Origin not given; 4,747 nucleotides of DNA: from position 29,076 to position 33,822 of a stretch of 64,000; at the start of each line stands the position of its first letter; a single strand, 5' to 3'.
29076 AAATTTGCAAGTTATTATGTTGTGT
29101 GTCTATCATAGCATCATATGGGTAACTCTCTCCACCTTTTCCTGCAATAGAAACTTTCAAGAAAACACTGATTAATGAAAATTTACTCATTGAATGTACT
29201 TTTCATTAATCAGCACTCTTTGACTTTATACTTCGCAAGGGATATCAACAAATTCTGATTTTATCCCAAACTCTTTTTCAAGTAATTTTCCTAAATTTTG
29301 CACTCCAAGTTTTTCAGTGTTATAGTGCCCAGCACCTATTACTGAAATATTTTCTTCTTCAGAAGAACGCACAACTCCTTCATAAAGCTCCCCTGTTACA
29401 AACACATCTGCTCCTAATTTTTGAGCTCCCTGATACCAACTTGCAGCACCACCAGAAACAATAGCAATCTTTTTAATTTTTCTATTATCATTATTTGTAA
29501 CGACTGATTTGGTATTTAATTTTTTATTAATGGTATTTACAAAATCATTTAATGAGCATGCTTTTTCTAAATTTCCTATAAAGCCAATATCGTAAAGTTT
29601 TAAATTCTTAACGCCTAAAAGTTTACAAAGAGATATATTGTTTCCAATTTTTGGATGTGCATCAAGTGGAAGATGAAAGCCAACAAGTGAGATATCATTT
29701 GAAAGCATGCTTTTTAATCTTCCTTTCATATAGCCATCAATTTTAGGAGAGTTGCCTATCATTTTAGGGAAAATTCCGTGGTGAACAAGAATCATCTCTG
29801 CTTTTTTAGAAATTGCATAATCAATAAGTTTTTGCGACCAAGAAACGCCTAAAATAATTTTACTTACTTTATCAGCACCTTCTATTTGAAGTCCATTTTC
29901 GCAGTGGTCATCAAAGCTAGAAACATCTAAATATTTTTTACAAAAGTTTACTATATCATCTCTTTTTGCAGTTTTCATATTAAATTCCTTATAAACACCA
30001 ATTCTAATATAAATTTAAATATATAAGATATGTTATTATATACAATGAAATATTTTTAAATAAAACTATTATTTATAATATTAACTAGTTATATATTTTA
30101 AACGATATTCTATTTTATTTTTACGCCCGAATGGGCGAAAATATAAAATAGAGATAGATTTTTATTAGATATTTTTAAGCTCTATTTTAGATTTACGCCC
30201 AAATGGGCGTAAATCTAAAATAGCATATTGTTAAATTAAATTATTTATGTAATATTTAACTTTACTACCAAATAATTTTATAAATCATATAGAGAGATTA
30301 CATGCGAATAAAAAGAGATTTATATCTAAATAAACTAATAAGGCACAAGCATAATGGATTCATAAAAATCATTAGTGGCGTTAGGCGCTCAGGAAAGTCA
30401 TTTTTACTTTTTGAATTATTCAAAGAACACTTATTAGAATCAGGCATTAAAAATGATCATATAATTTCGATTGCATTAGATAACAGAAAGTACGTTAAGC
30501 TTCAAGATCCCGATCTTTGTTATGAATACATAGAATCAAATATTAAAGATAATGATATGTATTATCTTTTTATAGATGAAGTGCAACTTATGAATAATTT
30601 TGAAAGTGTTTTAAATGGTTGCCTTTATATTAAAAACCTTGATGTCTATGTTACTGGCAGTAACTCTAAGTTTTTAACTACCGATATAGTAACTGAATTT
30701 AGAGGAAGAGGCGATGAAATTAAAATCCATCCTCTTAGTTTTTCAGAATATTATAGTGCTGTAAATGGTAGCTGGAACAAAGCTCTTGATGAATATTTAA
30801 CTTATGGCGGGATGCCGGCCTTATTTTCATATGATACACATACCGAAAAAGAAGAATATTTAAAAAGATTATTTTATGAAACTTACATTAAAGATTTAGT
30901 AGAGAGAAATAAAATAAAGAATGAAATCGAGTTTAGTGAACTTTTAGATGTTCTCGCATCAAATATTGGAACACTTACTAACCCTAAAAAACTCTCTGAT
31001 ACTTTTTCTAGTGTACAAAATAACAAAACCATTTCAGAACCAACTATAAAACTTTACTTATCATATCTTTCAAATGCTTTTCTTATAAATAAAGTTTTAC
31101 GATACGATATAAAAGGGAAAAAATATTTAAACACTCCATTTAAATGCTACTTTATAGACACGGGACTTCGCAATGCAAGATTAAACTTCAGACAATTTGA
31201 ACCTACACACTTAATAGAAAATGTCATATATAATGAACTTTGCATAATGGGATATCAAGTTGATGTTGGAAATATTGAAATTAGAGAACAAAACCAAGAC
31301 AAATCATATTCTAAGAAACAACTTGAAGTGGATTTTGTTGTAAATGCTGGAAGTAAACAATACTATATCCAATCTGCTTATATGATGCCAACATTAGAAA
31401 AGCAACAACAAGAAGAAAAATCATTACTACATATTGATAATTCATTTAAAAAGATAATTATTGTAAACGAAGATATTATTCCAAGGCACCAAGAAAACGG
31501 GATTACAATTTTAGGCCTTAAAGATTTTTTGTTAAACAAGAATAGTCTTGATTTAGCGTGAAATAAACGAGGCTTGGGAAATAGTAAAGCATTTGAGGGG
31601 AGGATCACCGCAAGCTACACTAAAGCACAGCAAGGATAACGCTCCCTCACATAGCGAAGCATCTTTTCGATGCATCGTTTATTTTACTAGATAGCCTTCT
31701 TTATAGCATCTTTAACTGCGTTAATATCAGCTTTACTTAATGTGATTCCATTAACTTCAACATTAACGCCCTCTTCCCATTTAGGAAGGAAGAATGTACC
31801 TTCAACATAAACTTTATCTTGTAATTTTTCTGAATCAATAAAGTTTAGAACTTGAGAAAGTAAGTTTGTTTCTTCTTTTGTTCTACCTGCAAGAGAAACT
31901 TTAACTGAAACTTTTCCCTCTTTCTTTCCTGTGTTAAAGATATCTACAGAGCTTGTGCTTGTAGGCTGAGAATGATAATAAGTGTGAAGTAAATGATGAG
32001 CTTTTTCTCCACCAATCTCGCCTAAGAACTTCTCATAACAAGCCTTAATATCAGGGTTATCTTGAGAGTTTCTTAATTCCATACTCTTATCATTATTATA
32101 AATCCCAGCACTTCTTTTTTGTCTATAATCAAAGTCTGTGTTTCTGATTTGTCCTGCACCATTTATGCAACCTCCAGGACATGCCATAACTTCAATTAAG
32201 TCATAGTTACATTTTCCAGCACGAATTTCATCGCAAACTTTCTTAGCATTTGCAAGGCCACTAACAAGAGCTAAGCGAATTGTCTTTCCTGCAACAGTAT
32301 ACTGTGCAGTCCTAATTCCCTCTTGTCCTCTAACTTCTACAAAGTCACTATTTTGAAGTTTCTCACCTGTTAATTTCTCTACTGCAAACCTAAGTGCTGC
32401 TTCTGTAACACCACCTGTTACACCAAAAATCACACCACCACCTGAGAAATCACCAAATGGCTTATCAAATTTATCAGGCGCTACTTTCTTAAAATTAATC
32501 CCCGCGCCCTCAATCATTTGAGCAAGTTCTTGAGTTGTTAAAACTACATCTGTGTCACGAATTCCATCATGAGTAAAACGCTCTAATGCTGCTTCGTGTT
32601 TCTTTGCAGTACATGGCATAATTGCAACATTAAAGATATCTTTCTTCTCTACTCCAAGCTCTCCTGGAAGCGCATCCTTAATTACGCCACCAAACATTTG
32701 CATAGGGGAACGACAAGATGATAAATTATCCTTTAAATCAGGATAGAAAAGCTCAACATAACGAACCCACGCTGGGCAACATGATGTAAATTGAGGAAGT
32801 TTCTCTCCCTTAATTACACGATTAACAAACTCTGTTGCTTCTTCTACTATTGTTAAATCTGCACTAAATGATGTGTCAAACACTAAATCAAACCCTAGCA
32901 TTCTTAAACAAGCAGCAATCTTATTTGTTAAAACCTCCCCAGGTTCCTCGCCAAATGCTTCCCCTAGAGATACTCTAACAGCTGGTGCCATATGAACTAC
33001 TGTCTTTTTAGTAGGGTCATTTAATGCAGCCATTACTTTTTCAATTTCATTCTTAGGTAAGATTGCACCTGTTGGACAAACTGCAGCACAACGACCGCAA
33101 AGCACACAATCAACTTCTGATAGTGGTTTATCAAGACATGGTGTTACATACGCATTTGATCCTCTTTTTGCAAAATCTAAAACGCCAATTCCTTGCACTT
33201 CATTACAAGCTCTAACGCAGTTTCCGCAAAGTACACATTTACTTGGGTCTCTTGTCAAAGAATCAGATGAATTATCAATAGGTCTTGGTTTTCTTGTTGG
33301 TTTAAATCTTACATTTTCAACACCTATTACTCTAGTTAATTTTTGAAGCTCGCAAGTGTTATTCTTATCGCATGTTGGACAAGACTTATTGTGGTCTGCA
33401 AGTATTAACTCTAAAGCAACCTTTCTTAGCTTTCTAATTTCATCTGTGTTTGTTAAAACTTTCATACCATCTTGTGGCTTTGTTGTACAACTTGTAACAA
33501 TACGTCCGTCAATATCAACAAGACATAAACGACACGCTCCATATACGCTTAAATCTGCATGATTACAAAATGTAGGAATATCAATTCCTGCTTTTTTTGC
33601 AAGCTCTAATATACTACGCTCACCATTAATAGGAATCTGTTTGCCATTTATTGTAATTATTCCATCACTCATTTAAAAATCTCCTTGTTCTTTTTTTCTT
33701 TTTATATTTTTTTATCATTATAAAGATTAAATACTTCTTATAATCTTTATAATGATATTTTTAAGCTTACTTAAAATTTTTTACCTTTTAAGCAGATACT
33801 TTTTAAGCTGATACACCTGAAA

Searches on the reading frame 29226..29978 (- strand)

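Call 71: search_protein_families(library=pfam, proteins=[window:29226-29978:-], max_evalue=0.00001)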
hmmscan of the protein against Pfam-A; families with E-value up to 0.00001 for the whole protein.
window:29226-29978:- (250 aa): 1 family
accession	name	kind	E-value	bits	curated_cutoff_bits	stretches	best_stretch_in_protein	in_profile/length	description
PF01784.24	DUF34_NIF3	-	2.4e-61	208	23.4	1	5-243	2-249/256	Duf34/NIF3 (NGG1p interacting factor 3)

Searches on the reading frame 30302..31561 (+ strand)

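Call 71: search_protein_families(library=pfam, proteins=[window:30302-31561:+], max_evalue=0.00001)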
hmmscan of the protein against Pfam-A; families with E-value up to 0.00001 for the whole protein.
window:30302-31561:+ (419 aa): 2 families
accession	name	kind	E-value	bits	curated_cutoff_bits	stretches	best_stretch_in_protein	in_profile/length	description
PF13173.12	AAA_14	-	4.3e-31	108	27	1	21-150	4-128/129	AAA domain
PF13635.12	DUF4143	-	1.9e-18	67.1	28.1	1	197-355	2-154/160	Domain of unknown function (DUF4143)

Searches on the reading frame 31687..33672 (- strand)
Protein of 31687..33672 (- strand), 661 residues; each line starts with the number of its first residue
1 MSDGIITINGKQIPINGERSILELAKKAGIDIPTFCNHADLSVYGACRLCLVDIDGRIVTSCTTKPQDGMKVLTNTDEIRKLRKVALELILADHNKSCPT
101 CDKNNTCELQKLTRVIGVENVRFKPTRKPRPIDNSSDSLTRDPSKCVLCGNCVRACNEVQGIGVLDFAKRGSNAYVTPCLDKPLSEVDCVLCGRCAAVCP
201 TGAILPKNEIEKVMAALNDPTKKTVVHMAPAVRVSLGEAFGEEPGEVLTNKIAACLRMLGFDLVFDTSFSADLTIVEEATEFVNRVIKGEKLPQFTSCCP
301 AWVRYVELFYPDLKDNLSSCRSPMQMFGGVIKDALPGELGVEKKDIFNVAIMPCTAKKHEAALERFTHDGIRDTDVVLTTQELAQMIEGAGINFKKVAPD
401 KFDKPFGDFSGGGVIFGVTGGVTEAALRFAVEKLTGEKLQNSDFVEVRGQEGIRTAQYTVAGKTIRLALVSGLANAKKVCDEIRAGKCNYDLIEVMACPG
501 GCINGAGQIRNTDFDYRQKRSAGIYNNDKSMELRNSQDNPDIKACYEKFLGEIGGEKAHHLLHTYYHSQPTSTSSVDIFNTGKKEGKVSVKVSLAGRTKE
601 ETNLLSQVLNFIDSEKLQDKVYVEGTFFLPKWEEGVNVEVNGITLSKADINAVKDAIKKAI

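Call 71: search_protein_families(library=pfam, proteins=[window:31687-33672:-], max_evalue=0.00001)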
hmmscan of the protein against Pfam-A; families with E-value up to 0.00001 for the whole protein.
window:31687-33672:- (661 aa): 8 families
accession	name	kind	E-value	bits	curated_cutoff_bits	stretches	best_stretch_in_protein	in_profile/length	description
PF02906.19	Fe_hyd_lg_C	-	2.8e-93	312.5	22.1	1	222-506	1-245/245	Iron only hydrogenase large subunit, C-terminal domain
PF02256.22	Fe_hyd_SSU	-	9.8e-24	83.6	24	1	515-568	2-55/56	Iron hydrogenase small subunit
PF10588.14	NADH-G_4Fe-4S_3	-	4.9e-15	55.2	27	1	83-122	1-40/40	NADH-ubiquinone oxidoreductase-G iron-sulfur binding region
PF13510.11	Fer2_4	-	2.5e-14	53.5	22.8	1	6-76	6-81/82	2Fe-2S iron-sulfur cluster binding domain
PF00037.32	Fer4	-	3.6e-10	39.7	21.1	1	188-204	7-23/24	4Fe-4S binding domain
PF22117.2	Fer4_Nqo3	-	3e-07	31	27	1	143-204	8-66/67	NADH-quinone oxidoreductase subunit 3, ferredoxin-like domain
PF00111.32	Fer2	-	5.3e-07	29.9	21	1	6-62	1-55/77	2Fe-2S iron-sulfur cluster binding domain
PF12838.12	Fer4_7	-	8e-07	29.9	27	1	145-203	1-52/52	4Fe-4S dicluster domain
